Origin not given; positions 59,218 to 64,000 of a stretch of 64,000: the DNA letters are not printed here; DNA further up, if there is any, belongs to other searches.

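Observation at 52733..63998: HTCS followed by ten small, mostly exported NTF2-like / two-module alpha+beta / cupin proteins plus a cytochrome c and an SDR, with no SusC/D or glycoside hydrolase in view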

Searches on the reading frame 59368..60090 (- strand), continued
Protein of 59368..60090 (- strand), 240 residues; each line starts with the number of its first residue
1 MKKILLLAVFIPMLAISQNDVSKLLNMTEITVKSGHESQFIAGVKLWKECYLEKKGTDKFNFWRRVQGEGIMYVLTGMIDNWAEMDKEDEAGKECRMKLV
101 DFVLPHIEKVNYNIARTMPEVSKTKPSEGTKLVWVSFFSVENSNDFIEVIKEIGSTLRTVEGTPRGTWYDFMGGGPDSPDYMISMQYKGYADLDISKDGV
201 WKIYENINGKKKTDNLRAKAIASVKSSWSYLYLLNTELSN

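Call 29: predict_structure(alignment_id=A1)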
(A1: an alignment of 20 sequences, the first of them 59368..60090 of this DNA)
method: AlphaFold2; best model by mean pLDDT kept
length: 240 residues; sequences in the alignment: 20
mean_pLDDT: 87.1   pTM: 0.79
mean pLDDT of the five models: 87.1, 86.6, 81.9, 67.9, 65.6
residues with pLDDT >= 90: 150; 70-90: 62; 50-70: 24; < 50: 4
segments of 3 or more residues with pLDDT < 50: 16-19
pLDDT, mean of each block of 10 residues (from residue 1): 59 50 86 96 96 91 89 90 74 89 94 90 83 94 94 92 90 79 92 78 95 96 95 95
secondary structure, 60 per line:
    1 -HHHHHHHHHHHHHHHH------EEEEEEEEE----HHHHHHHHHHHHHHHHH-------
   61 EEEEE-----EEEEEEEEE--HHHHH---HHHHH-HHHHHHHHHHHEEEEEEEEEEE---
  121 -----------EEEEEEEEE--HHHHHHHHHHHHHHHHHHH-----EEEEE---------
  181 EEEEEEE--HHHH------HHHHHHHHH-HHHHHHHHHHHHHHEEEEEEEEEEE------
elements in order: H2-17 E24-32 H37-53 E61-65 E71-79 H82-86 H90-94 H96-106 E107-117 E132-140 H143-161 E167-171 E181-187 H190-193 H200-208 H210-223 E224-234

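Call 32: fold_search(model_id=the predicted structure, library=pdb)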
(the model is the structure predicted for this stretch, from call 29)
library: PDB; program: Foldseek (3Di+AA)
matches with E <= 10: 1358; with E <= 0.001: 79
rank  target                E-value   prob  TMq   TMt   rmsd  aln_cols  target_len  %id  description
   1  3f44                  2.0e-08  1.00  0.52  0.58   6.7       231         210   12  Crystal structure of putative monooxygenase (YP_193413.1) from Lactobacillus acidophilus NCFM at 1.55 A resolution (released 2008-11-18)
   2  3mcs_A                2.4e-08  1.00  0.53  0.58   5.9       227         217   16  Crystal structure of Putative monooxygenase (FN1347) from FUSOBACTERIUM NUCLEATUM SUBSP. NUCLEATUM ATCC 25586 at 2.55  (released 2010-05-19)
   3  3mcs_B                5.9e-08  1.00  0.51  0.56   6.1       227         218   16  Crystal structure of Putative monooxygenase (FN1347) from FUSOBACTERIUM NUCLEATUM SUBSP. NUCLEATUM ATCC 25586 at 2.55  (released 2010-05-19)
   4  2pgc_A                1.4e-07  1.00  0.53  0.60   6.1       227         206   13  Crystal structure of a a marine metagenome protein (jcvi_pep_1096685590403) from uncultured marine organism at 2.53 A  (released 2007-04-24)
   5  2pgc_B                1.8e-07  1.00  0.51  0.58   5.9       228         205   12  Crystal structure of a a marine metagenome protein (jcvi_pep_1096685590403) from uncultured marine organism at 2.53 A  (released 2007-04-24)
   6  5f9p_A                2.3e-07  1.00  0.48  0.47   6.8       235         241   11  Crystal structure study of anthrone oxidase-like protein (released 2016-12-14)
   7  2pgc_C                2.4e-07  1.00  0.52  0.60   6.1       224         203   13  Crystal structure of a a marine metagenome protein (jcvi_pep_1096685590403) from uncultured marine organism at 2.53 A  (released 2007-04-24)
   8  9kdp_C                2.7e-07  1.00  0.50  0.52   6.5       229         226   11  Crystal structure of monooxygenase PenE (released 2025-07-09)
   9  9kdp_D                3.9e-07  1.00  0.47  0.50   6.9       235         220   11  Crystal structure of monooxygenase PenE (released 2025-07-09)
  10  1vdh_A                3.9e-07  1.00  0.47  0.46   7.1       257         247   11  Structure-based functional identification of a novel heme-binding protein from thermus thermophilus HB8 (released 2004-09-22)
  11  5f9p_B                4.7e-07  1.00  0.52  0.52   6.3       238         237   10  Crystal structure study of anthrone oxidase-like protein (released 2016-12-14)
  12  9kdp_A                8.0e-07  1.00  0.44  0.45   7.4       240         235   12  Crystal structure of monooxygenase PenE (released 2025-07-09)
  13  6fxj_B                8.4e-07  1.00  0.50  0.51   6.7       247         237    6  Structure of coproheme decarboxylase from Listeria monocytogenes in complex with iron coproporphyrin III (released 2019-07-10)
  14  8qwc_A                1.1e-06  1.00  0.50  0.54   6.1       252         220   10  Cryo-EM structure of Apo coproheme decarboxylase from Corynebacterium diphtheria. (released 2025-02-05)
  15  5loq_B                1.1e-06  1.00  0.50  0.52   6.6       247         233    7  Structure of coproheme bound HemQ from Listeria monocytogenes (released 2016-10-26)
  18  9kdp_B                1.4e-06  1.00  0.46  0.47   7.0       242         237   12  Crystal structure of monooxygenase PenE (released 2025-07-09)
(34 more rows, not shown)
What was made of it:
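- On Dimeric alpha/beta-barrel (ABM-like) fold, tandem version (g1, g2, g7): The g1 model has pLDDT 87 and hits 3f44, 3mcs, 2pgc, 5f9p and 9kdp at E 2e-8 to 4e-7 (calls 29, 32).
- Checked: g1 is a tandem ferredoxin-like protein (AF2 pLDDT 87; Foldseek E 2e-8 to tandem-ABM 'putative monooxygenases'; calls 29, 32).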

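Call 80: search_protein_representatives(alignment_id=A1)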
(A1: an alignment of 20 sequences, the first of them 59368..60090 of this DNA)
Query: 20 sequences, 240 profile positions. Proteins with E-value up to 0.001 (for the whole library): 420; up to 1e-10: 127; up to 1e-30: 50. The best 150 are listed.
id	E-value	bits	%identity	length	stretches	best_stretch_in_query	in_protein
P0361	8.9e-95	333.4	-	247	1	7-239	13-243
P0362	1.0e-86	307.0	-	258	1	9-240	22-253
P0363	4.1e-84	298.5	-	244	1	1-239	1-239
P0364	3.7e-80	285.5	-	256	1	15-240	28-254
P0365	9.7e-80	284.2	-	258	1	4-189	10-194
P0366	3.5e-77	275.8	-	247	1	1-240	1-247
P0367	8.6e-74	264.7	-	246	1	2-240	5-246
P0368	9.4e-74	264.6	-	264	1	8-239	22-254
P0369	1.3e-73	264.2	-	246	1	3-239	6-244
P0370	5.0e-69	249.1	-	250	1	13-240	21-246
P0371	7.5e-68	245.3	-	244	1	1-240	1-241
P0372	5.1e-65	236.0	-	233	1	8-240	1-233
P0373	1.1e-64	234.9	-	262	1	7-240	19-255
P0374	7.8e-64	232.1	-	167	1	62-202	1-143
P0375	2.7e-63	230.3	-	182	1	62-239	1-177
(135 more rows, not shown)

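Call 83: search_protein_families(library=pfam, alignment_id=A7, max_evalue=0.01)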
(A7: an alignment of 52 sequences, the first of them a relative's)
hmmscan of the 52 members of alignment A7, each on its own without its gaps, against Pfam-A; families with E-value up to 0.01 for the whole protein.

A. member 1, P0361 (247 aa): 0 families

B. families by the number of members that match (of 52 scanned): 4 families
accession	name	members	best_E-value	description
PF03992.22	ABM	1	0.00016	Antibiotic biosynthesis monooxygenase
PF13620.12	CarboxypepD_reg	1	0.00059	Carboxypeptidase regulatory-like domain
PF19663.4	DUF6166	1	0.0032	Family of unknown function (DUF6166)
PF20577.3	Phage_ORF5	1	0.007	Phage ORF5 protein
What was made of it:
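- On Pfam ABM (PF03992) / NIPSNAP (PF07978): One of 52 distant g1-family representatives hits ABM at 1.6e-4 (call 83).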

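Call 91: search_protein_families(library=pfam, proteins=[L002:11571-12110:+, L002:15116-15751:+, L078:10871-11908:+], max_evalue=0.05)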
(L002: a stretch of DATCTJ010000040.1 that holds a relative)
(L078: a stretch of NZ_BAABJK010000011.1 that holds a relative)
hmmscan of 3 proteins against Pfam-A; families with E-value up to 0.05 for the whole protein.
L002:11571-12110:+ (179 aa): 1 family
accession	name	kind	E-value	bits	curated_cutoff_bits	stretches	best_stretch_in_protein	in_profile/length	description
PF11317.13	DUF3119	-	0.047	14.5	25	0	9-66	30-87/114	Protein of unknown function (DUF3119)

L002:15116-15751:+ (211 aa): 4 families
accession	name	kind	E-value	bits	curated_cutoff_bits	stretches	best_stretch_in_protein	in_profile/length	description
PF12680.13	SnoaL_2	-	3.7e-08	34.3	27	1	87-194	2-100/102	SnoaL-like domain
PF14534.12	DUF4440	-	0.0013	19.6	25.2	1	88-191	7-103/107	Domain of unknown function (DUF4440)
PF11777.13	DUF3316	-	0.013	15.9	24.4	1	7-51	3-47/145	Protein of unknown function (DUF3316)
PF22619.2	DNA_polI_exo1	-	0.044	14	27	0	10-52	77-119/140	DNA polymerase I, ribonuclease H-like domain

L078:10871-11908:+ (345 aa): 0 families
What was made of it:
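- On NTF2-like / SnoaL superfamily (g3, g6, g8, g9): The g8 orthologue matches SnoaL_2 at 34.3 bits against a 27-bit cutoff (call 91).
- Checked: The intact g8 orthologue matches SnoaL_2 at 3.7e-8 (call 91).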

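Call 96: search_protein_families(library=pfam, proteins=[L073:6837-9869:-, L025:6446-9391:-, L074:4364-7237:-], max_evalue=0.0001)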
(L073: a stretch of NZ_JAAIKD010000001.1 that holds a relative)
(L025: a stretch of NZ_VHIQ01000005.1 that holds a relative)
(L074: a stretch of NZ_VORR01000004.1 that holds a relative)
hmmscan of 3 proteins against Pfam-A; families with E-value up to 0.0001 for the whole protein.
L073:6837-9869:- (1010 aa): 4 families
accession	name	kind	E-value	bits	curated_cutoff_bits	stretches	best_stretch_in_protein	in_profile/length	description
PF07494.17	Reg_prop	-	1.4e-20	71.2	20.4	0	583-605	2-24/24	Two component regulator propeller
PF07495.19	Y_Y_Y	-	6.5e-11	42.4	26.6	1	715-777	2-64/65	Y_Y_Y domain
PF07730.19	HisKA_3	-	3.4e-10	40.8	24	1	817-876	2-63/68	Histidine kinase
PF02518.31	HATPase_c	-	1.9e-09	38.4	26.4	1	925-1007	5-108/111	Histidine kinase-, DNA gyrase B-, and HSP90-like ATPase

L025:6446-9391:- (981 aa): 3 families
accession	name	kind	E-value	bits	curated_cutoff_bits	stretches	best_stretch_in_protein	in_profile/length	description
PF07494.17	Reg_prop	-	1.3e-15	56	20.4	0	18-40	1-23/24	Two component regulator propeller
PF07495.19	Y_Y_Y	-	3.8e-15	56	26.6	1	685-749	1-65/65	Y_Y_Y domain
PF07730.19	HisKA_3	-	2.4e-10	41.2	24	1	788-847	2-63/68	Histidine kinase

L074:4364-7237:- (957 aa): 4 families
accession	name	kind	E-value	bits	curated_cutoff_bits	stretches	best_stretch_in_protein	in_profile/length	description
PF07494.17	Reg_prop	-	1.3e-14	52.8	20.4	0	487-507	3-23/24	Two component regulator propeller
PF07495.19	Y_Y_Y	-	1.7e-12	47.5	26.6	1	662-724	2-64/65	Y_Y_Y domain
PF07730.19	HisKA_3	-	2.5e-11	44.4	24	1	764-822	2-63/68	Histidine kinase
PF02518.31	HATPase_c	-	5e-08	33.8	26.4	1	872-955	5-109/111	Histidine kinase-, DNA gyrase B-, and HSP90-like ATPase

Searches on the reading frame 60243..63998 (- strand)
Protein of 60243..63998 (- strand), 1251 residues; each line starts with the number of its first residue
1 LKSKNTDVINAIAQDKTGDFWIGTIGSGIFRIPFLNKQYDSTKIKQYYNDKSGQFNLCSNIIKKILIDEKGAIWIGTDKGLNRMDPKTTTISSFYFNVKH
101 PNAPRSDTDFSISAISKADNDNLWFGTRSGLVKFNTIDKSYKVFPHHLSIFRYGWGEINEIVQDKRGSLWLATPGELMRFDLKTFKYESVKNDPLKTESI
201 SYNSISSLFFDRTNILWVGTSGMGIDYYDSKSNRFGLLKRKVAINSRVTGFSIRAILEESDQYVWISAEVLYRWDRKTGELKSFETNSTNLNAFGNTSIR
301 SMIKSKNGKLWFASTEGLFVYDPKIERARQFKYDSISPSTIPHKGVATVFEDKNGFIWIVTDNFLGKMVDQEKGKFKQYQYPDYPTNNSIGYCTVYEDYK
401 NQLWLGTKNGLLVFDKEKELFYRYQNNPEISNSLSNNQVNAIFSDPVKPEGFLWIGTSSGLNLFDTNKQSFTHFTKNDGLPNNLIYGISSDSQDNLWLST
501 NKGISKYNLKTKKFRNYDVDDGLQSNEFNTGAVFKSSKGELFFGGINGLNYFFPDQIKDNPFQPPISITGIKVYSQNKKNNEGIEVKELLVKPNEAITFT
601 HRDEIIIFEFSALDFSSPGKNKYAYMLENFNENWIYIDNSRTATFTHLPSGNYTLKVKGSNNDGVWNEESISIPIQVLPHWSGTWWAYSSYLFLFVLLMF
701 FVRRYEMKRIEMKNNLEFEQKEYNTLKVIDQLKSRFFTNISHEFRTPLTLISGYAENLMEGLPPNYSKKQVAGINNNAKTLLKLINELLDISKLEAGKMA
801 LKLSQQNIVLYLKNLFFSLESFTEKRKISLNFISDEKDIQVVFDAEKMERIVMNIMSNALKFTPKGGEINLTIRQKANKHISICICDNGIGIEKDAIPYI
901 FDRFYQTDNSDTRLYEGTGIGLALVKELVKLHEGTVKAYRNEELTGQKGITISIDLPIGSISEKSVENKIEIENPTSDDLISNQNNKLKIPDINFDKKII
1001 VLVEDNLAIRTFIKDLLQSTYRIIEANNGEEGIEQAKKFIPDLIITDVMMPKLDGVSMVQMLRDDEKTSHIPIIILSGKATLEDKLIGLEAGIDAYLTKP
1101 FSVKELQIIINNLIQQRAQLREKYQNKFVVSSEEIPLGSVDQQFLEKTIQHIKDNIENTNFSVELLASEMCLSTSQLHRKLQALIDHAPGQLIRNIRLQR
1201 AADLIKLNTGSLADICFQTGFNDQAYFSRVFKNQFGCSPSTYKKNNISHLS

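Call 4: search_protein_families(library=pfam, proteins=[window:60243-63998:-], max_evalue=0.1)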
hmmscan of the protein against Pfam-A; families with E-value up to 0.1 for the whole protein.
window:60243-63998:- (1251 aa): 11 families
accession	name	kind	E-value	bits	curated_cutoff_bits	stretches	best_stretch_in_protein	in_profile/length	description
PF07494.17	Reg_prop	-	2.4e-35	116.4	20.4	3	479-501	1-23/24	Two component regulator propeller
PF02518.31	HATPase_c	-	1e-25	90.8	26.4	1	844-957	2-108/111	Histidine kinase-, DNA gyrase B-, and HSP90-like ATPase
PF00072.30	Response_reg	-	1.5e-23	83.5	30.2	1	1000-1110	1-110/111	Response regulator receiver domain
PF12833.13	HTH_18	-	3.1e-20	72.7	33.6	1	1166-1244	1-79/80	Helix-turn-helix domain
PF07495.19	Y_Y_Y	-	1.5e-19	70.1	26.6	1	614-678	1-65/65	Y_Y_Y domain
PF00512.31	HisKA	-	6.5e-17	61.8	26.9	1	733-797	2-66/66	His Kinase A (phospho-acceptor) domain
PF00165.29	HTH_AraC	-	9.1e-13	48.4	26.6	1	1211-1242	10-40/42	Bacterial regulatory helix-turn-helix proteins, AraC family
PF08450.18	SGL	-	1.5e-06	28.4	26.3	0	265-359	18-101/246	SMP-30/Gluconolactonase/LRE-like region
PF23748.1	Beta-prop_LRRK2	-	2.5e-05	23.9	26.9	0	191-222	261-293/359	LRRK2 beta propeller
PF14977.11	FAM194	-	0.0094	15.7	27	0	343-383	65-104/202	FAM194 protein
PF13589.12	HATPase_c_3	-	0.011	16.1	25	1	848-921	3-76/137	Histidine kinase-, DNA gyrase B-, and HSP90-like ATPase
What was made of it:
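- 60243..63998 (-): Hybrid two-component system (HTCS). The N-terminus runs off the window; orthologues are 1376-1378 aa. It has a periplasmic Reg_prop/Y_Y_Y sensor, a TM segment, HisKA, HATPase_c, a receiver domain and an AraC-type HTH_18. Pfam, call 4.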
